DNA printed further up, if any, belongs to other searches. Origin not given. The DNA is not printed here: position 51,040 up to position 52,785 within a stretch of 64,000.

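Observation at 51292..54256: Candidate uncharacterised three-gene module: cGAS/OAS-like nucleotidyltransferase + DUF3786-like protein + CPBP intramembrane protease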

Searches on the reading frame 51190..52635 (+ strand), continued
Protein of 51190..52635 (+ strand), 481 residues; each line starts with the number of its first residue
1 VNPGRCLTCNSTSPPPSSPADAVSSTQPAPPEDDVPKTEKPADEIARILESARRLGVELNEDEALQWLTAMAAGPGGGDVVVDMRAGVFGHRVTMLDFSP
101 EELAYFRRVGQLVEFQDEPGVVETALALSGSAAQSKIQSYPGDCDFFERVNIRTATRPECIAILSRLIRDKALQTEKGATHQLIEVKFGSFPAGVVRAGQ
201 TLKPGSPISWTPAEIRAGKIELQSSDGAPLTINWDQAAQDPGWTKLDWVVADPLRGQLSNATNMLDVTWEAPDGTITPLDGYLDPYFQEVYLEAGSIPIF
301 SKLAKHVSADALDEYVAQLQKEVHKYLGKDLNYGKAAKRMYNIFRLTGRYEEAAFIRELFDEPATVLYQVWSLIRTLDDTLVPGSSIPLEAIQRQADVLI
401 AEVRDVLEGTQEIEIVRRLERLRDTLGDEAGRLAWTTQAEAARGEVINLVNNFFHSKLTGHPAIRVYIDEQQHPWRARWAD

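Call 90: search_protein_families(library=pfam, proteins=[L171:2798-3628:+, L171:3625-4221:+, L171:4230-5873:+, L171:7350-10238:+, L171:10235-12025:+, L087:3296-4534:+, L087:4691-5845:-, L087:7396-8013:+, L173:7412-9034:+], max_evalue=0.01)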
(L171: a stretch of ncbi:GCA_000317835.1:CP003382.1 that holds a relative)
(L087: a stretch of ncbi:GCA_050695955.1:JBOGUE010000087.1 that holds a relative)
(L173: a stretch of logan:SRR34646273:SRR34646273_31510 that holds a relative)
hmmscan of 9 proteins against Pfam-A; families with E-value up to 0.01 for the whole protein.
L171:2798-3628:+ (276 aa): 1 family
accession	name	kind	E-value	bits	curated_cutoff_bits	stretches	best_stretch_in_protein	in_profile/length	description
PF13367.11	PrsW-protease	-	1.5e-22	80.6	23.5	1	68-248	1-190/196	PrsW family intramembrane metalloprotease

L171:3625-4221:+ (198 aa): 0 families

L171:4230-5873:+ (547 aa): 4 families
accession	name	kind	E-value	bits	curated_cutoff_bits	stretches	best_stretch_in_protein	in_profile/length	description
PF13365.12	Trypsin_2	-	6.2e-22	79.3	27.6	1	82-255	1-144/144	Trypsin-like peptidase domain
PF00089.32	Trypsin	-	4e-08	33.8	20.6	1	79-280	24-217/220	Trypsin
PF13620.12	CarboxypepD_reg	-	1.6e-06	28.8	32.3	1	446-537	1-77/82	Carboxypeptidase regulatory-like domain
PF10459.15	Peptidase_S46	-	0.0064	15.6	22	0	81-100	48-67/698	Peptidase S46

L171:7350-10238:+ (962 aa): 6 families
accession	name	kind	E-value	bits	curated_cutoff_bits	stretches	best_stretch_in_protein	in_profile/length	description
PF13360.13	PQQ_2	-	7.4e-59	199.7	27.6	5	325-468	4-150/233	Outer membrane protein assembly factor BamB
PF13570.13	Beta-prop_ACSF4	-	3.1e-38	132.4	133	3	312-541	59-296/329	Beta-alanine-activating enzyme, beta-propeller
PF01011.28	PQQ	-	2.2e-15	56.8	26.7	1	721-760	51-90/595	Glucose/ethanol/alcohol dehydrogenase, beta-propeller domain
PF25293.1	Beta-prop_EMC1_N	-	1.4e-11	45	34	1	819-924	43-153/219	EMC1 N-terminal beta-propeller domain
PF23727.1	Beta-prop_FAM234A_B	-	5.2e-06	25.7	26.4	0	684-758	253-334/467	FAM234A/B beta-propeller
PF12894.13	ANAPC4_WD40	-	0.0058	17.3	22.9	0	438-506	9-80/91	Anaphase-promoting complex subunit 4 WD40 domain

L171:10235-12025:+ (596 aa): 0 families

L087:3296-4534:+ (412 aa): 10 families
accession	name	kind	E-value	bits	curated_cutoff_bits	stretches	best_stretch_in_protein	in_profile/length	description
PF13248.11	Zn_ribbon_3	-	6e-07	29.1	27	1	355-377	3-26/26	zinc-ribbon domain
PF12773.13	DZR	-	1.1e-06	29.1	27.3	0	357-374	1-19/45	Double zinc ribbon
PF13240.11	Zn_Ribbon_1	-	3.3e-06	27.1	25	1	7-27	2-23/23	zinc-ribbon domain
PF13367.11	PrsW-protease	-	4.3e-06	26.8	23.5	1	168-328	33-191/196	PrsW family intramembrane metalloprotease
PF07191.17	Zn_ribbon_6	-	7.5e-06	26.3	25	0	3-28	15-40/67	Double zinc ribbon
PF24463.1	DUF7577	-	0.00014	21.9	28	1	4-28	2-27/27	Domain of unknown function (DUF7577)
PF14803.11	Zn_ribbon_Nudix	-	0.00063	20.1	25.6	0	19-28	2-11/34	Nudix N-terminal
PF18912.6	DZR_2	-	0.0019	18.4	27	0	356-376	23-45/56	Double zinc ribbon domain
PF24460.1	DUF7575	-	0.0025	17.6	28.5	0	3-27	2-27/28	Domain of unknown function (DUF7575)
PF09297.16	Zn_ribbon_NUD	-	0.0053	16.9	24.8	0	19-27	5-13/32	NADH pyrophosphatase zinc ribbon domain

L087:4691-5845:- (384 aa): 6 families
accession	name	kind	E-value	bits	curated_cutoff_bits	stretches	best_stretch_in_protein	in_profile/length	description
PF13240.11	Zn_Ribbon_1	-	6.1e-08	32.6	25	1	4-24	2-22/23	zinc-ribbon domain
PF13248.11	Zn_ribbon_3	-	9.1e-08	31.8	27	1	3-25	4-26/26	zinc-ribbon domain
PF12773.13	DZR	-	2.2e-05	24.9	27.3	1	4-22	1-19/45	Double zinc ribbon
PF24463.1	DUF7577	-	0.00017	21.6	28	1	3-26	4-27/27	Domain of unknown function (DUF7577)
PF24460.1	DUF7575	-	0.0036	17.1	28.5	1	2-25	4-27/28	Domain of unknown function (DUF7575)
PF18912.6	DZR_2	-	0.007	16.6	27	0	3-25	9-31/56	Double zinc ribbon domain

L087:7396-8013:+ (205 aa): 1 family
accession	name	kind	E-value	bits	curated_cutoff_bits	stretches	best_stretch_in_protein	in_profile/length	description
PF09347.15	DUF1989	-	1.3e-49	168.5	27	1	15-177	2-167/168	Domain of unknown function (DUF1989)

L173:7412-9034:+ (540 aa): 1 family
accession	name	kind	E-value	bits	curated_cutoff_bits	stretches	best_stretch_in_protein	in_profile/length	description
PF00395.25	SLH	-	1.3e-22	79.9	20.8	3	98-140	2-44/44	S-layer homology domain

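Call 94: search_protein_families(library=phrogs, proteins=[window:51292-52635:+], max_evalue=0.01)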
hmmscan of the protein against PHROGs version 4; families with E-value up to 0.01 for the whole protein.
window:51292-52635:+ (447 aa): 0 families
